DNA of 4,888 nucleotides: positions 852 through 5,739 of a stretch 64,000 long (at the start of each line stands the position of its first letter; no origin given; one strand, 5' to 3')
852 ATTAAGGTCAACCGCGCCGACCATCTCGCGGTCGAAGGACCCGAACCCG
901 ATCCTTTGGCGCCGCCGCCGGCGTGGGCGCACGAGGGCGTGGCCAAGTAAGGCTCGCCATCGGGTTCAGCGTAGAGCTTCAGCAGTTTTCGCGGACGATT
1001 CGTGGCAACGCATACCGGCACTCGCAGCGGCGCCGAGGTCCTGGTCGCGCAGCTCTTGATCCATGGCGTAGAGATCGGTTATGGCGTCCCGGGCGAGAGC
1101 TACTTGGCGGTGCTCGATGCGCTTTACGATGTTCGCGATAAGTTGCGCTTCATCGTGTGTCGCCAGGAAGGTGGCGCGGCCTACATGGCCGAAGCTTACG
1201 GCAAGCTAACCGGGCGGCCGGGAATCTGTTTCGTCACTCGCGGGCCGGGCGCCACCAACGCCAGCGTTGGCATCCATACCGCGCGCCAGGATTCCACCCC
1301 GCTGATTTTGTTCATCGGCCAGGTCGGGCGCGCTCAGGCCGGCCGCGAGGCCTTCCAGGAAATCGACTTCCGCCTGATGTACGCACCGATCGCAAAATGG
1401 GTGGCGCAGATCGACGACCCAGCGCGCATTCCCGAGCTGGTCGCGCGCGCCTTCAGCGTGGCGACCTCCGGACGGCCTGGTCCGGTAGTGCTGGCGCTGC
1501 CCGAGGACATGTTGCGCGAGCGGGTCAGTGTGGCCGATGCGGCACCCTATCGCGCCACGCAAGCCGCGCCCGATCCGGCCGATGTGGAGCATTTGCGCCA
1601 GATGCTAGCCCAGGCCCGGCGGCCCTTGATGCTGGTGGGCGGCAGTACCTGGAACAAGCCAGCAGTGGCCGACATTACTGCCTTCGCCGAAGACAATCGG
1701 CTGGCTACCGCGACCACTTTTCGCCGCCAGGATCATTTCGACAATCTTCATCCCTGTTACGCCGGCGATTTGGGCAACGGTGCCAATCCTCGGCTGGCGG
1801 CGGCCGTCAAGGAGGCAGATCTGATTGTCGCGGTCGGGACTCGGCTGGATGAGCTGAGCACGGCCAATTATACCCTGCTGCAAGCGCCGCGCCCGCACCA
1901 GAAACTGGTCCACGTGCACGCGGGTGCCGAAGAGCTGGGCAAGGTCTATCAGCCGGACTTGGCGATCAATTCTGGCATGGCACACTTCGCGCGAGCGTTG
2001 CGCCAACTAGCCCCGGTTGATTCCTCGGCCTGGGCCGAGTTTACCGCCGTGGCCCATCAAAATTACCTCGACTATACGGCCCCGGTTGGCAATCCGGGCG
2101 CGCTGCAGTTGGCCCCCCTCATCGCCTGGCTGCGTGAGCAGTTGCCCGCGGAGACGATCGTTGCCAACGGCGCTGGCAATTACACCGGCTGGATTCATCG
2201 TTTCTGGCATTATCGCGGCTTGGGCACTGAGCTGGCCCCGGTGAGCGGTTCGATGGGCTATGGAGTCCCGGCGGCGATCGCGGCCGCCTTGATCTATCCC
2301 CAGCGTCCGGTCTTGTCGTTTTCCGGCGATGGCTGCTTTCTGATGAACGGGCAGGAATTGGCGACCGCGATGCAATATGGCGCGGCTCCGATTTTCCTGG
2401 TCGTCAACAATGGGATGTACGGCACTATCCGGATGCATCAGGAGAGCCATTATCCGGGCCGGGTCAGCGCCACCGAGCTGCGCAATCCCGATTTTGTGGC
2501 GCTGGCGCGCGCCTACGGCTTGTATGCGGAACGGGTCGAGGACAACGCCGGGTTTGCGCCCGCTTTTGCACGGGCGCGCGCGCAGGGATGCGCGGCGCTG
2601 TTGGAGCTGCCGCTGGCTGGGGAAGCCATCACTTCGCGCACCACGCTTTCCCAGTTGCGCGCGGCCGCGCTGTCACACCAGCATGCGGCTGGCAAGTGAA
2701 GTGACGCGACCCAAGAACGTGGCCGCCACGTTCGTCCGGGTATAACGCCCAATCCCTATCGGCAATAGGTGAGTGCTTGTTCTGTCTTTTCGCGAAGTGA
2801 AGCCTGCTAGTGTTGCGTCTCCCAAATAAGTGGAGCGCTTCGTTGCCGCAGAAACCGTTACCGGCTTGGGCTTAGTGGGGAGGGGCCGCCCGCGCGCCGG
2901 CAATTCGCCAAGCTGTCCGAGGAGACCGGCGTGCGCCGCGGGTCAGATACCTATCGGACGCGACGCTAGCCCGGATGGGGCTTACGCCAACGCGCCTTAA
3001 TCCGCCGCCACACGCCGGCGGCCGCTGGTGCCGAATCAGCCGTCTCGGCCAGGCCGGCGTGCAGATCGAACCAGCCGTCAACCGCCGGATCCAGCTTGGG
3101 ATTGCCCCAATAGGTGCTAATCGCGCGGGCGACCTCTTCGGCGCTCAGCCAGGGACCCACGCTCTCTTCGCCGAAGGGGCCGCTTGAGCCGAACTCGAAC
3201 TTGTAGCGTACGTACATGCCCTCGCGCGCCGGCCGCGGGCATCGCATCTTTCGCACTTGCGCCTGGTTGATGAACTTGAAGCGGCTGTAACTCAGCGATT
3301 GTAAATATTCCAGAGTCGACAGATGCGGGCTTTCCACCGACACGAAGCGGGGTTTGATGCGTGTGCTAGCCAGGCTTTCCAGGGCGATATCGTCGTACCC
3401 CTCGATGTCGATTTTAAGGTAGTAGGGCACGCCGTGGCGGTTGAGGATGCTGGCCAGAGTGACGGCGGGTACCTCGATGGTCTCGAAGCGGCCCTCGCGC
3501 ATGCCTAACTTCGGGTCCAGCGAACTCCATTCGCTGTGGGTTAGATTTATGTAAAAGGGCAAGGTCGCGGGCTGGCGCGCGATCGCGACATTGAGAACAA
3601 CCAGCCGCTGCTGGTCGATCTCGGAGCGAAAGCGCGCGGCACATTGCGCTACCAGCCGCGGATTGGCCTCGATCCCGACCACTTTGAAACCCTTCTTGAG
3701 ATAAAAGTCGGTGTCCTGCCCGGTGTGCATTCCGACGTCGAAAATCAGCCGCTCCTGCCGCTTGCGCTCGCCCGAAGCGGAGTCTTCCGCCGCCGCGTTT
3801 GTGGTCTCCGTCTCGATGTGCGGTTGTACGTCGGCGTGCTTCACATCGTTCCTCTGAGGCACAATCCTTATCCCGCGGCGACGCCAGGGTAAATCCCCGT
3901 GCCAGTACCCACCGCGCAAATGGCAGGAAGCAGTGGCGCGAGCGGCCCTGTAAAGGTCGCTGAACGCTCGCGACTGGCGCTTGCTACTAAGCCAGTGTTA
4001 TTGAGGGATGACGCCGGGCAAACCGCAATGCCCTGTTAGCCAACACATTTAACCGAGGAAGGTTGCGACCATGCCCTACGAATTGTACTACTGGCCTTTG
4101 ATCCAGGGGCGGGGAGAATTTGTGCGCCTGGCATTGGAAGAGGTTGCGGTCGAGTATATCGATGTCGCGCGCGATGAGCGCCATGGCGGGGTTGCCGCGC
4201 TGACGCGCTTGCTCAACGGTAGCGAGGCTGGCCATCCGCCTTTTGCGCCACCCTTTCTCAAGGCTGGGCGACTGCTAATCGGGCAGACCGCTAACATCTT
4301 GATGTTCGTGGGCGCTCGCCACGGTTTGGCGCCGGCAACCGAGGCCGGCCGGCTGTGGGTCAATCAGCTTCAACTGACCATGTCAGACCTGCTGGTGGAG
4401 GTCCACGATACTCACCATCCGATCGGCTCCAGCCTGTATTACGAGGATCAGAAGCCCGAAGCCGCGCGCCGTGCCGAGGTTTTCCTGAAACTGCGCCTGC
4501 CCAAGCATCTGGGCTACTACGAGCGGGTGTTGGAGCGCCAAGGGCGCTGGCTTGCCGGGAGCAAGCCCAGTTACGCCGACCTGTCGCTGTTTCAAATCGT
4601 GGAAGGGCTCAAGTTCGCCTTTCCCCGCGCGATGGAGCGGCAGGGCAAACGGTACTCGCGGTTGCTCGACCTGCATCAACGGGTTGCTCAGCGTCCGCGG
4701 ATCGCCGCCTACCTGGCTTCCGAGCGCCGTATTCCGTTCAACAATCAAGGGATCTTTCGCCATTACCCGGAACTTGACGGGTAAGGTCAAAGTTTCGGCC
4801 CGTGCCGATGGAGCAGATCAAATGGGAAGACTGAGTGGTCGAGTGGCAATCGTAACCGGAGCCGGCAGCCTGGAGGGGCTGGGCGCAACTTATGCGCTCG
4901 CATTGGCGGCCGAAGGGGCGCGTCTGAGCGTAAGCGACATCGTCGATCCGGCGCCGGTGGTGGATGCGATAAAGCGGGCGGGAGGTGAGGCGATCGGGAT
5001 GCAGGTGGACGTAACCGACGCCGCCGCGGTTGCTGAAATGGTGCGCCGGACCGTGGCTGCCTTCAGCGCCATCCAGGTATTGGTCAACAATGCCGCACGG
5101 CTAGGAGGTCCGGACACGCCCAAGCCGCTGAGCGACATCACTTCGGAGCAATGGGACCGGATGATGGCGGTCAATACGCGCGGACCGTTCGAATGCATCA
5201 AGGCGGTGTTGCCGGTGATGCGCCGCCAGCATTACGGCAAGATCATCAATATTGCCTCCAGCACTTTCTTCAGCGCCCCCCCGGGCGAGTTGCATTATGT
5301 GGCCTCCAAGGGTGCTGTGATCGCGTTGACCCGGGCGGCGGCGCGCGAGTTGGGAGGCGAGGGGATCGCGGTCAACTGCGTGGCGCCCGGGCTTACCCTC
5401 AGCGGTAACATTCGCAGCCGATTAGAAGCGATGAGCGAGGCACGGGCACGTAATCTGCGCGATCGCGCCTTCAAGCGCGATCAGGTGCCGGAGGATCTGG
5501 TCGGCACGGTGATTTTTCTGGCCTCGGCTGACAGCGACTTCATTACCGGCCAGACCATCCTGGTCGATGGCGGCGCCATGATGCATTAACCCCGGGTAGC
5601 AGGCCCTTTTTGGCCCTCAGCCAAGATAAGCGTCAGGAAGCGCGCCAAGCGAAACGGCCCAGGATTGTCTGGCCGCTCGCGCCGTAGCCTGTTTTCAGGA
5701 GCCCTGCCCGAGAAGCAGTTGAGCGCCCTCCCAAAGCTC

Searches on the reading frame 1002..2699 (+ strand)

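Call 57: search_protein_families(library=pfam, proteins=[window:1002-2699:+], max_evalue=0.001)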
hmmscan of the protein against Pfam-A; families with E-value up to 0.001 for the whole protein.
window:1002-2699:+ (565 aa): 3 families
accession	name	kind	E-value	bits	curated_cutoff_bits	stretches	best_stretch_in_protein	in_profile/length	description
PF02775.26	TPP_enzyme_C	-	7.4e-40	136.7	21.9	1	390-535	1-150/151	Thiamine pyrophosphate enzyme, C-terminal TPP binding domain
PF02776.23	TPP_enzyme_N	-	9e-34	116.2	26.8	1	9-123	2-116/119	Thiamine pyrophosphate enzyme, N-terminal TPP binding domain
PF00205.28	TPP_enzyme_M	-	6.3e-31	107.3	30.4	1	196-333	2-137/137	Thiamine pyrophosphate enzyme, central domain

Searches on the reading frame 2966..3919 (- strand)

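Call 57: search_protein_families(library=pfam, proteins=[window:2966-3919:-], max_evalue=0.001)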
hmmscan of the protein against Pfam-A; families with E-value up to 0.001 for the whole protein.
window:2966-3919:- (317 aa): 1 family
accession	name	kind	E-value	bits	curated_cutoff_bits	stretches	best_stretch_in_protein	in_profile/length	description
PF05050.19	Methyltransf_21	-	1.4e-14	55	22.7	1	61-199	1-150/173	Methyltransferase FkbM domain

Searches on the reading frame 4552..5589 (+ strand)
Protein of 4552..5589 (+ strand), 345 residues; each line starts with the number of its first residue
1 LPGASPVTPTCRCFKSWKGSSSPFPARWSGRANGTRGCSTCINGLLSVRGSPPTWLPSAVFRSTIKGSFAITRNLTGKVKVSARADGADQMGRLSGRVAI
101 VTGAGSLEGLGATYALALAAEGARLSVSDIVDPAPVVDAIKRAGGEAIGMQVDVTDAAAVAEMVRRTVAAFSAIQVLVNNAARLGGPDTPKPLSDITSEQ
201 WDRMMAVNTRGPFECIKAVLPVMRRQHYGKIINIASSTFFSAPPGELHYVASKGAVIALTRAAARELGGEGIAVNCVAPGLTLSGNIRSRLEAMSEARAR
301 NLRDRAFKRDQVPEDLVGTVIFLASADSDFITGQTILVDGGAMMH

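Call 57: search_protein_families(library=pfam, proteins=[window:4552-5589:+], max_evalue=0.001)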
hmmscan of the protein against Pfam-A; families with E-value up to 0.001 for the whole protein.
window:4552-5589:+ (345 aa): 3 families
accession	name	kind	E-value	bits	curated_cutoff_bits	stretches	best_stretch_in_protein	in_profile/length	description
PF13561.12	adh_short_C2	-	9.7e-55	186.1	27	1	103-342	1-235/236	Enoyl-(Acyl carrier protein) reductase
PF00106.31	adh_short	-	5.4e-47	160.2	26.6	1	98-287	2-187/195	short chain dehydrogenase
PF08659.16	KR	-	2.4e-07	31.3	22.6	1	104-274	6-173/180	KR domain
